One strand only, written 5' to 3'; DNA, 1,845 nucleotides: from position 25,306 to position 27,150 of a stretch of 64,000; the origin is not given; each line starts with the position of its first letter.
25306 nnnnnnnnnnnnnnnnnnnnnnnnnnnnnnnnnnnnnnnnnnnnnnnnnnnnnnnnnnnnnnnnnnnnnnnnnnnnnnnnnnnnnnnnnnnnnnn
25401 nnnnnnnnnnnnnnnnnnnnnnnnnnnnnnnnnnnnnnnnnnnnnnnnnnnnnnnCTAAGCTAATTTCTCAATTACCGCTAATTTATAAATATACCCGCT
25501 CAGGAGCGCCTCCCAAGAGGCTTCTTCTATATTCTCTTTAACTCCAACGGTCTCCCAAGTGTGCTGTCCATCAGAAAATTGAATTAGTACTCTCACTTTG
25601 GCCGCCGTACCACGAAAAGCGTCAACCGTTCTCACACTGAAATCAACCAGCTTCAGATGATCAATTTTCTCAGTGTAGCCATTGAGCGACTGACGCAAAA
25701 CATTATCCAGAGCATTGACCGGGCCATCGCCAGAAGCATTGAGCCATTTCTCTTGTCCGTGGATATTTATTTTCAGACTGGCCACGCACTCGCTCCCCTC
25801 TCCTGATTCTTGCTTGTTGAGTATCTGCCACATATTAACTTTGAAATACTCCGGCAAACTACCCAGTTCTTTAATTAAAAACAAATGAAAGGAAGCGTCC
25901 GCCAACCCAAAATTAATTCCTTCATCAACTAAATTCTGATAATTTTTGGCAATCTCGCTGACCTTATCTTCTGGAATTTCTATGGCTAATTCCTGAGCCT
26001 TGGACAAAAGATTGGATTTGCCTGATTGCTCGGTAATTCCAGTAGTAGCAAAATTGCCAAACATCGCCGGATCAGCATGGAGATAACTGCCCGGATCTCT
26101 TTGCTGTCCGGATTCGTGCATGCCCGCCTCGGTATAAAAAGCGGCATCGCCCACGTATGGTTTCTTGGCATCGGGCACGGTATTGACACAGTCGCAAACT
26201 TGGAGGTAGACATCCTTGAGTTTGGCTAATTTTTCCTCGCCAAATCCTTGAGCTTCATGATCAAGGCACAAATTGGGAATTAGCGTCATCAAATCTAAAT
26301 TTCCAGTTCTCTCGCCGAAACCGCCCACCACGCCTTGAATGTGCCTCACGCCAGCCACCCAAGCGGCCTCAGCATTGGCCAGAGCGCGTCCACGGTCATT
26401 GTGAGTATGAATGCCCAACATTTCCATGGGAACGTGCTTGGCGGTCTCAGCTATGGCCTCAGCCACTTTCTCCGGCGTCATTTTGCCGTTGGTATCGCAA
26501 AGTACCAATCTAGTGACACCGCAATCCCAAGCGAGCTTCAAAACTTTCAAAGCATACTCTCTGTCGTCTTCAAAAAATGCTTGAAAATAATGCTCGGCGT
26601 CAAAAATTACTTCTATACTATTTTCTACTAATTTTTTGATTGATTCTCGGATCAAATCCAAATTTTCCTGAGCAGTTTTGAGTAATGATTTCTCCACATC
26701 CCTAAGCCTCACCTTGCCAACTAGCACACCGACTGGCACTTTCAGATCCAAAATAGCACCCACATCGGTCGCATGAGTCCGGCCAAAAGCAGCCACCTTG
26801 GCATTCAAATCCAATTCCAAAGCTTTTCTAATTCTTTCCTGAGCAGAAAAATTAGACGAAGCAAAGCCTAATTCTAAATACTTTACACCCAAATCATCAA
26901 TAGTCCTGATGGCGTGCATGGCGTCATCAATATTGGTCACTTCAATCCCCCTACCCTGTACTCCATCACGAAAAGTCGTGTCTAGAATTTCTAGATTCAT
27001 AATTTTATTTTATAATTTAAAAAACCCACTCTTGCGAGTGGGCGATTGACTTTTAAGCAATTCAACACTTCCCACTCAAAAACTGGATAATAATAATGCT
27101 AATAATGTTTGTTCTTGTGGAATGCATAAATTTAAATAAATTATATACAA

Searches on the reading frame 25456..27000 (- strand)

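Call 14: search_protein_families(library=ncbifam, proteins=[window:25456-27000:-])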
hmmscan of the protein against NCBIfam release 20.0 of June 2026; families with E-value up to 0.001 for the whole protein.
window:25456-27000:- (514 aa): 23 families
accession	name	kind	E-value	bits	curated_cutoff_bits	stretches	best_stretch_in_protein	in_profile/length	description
TIGR00977.1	citramal_synth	equivalog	3.3e-121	405.2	450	1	3-510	2-520/526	citramalate synthase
NF002085.0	PRK00915.1-2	subfamily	2.8e-58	197.9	517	1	2-502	13-495/504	2-isopropylmalate synthase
TIGR02146.1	LysS_fung_arch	equivalog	9.1e-51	173.1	413.55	1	5-353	1-341/344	homocitrate synthase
TIGR02090.1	LEU1_arch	subfamily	1.7e-49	168.9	484.75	1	4-363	2-353/363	isopropylmalate/citramalate/homocitrate synthases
NF002086.0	PRK00915.1-3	equivalog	1.5e-46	159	532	1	3-501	7-496/516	2-isopropylmalate synthase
TIGR02660.1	nifV_homocitr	equivalog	1.6e-42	146.2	462.9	1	4-354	3-345/365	homocitrate synthase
TIGR00973.1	leuA_bact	equivalog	3.4e-42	144.6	598.7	1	4-500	3-490/494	2-isopropylmalate synthase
NF002088.0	PRK00915.1-5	equivalog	4.7e-41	140.9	697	1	3-501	4-493/514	2-isopropylmalate synthase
NF041069.1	IPMS_Sufob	equivalog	1.1e-40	140.1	600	1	4-369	2-361/371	isopropylmalate synthase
NF002087.0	PRK00915.1-4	equivalog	1.4e-37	129.4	729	1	3-502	7-498/516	2-isopropylmalate synthase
NF002084.0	PRK00915.1-1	equivalog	1.4e-34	119.5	748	1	4-501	6-494/523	2-isopropylmalate synthase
NF042433.1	CitmalDyn_Leptosp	equivalog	1.2e-32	113.1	950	1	2-486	7-490/514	(R)-citramalate synthase CimA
NF002991.1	PRK03739.1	subfamily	1.6e-28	99.7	455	1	102-502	139-547/550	2-isopropylmalate synthase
TIGR00970.1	leuA_yeast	equivalog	6.6e-22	77.8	697.4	1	82-502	119-558/564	2-isopropylmalate synthase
NF042434.1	IPMS_Lepto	equivalog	3.2e-21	75.7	500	1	5-355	8-367/374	2-isopropylmalate synthase LeuA2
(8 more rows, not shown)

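Call 15: search_protein_families(library=pfam, proteins=[window:25456-27000:-])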
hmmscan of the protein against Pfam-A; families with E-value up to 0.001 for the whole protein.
window:25456-27000:- (514 aa): 3 families
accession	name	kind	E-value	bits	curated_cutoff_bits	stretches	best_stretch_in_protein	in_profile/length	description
PF00682.25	HMGL-like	-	2.9e-38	132.2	29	1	3-248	2-243/260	HMGL-like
PF08502.15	LeuA_dimer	-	6.4e-22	78.3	24.9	1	367-503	3-127/131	LeuA allosteric (dimerisation) domain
PF22617.1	HCS_D2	-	2.2e-08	34.8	27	1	283-360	2-80/82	Homocitrate synthase post-HMGL domain-like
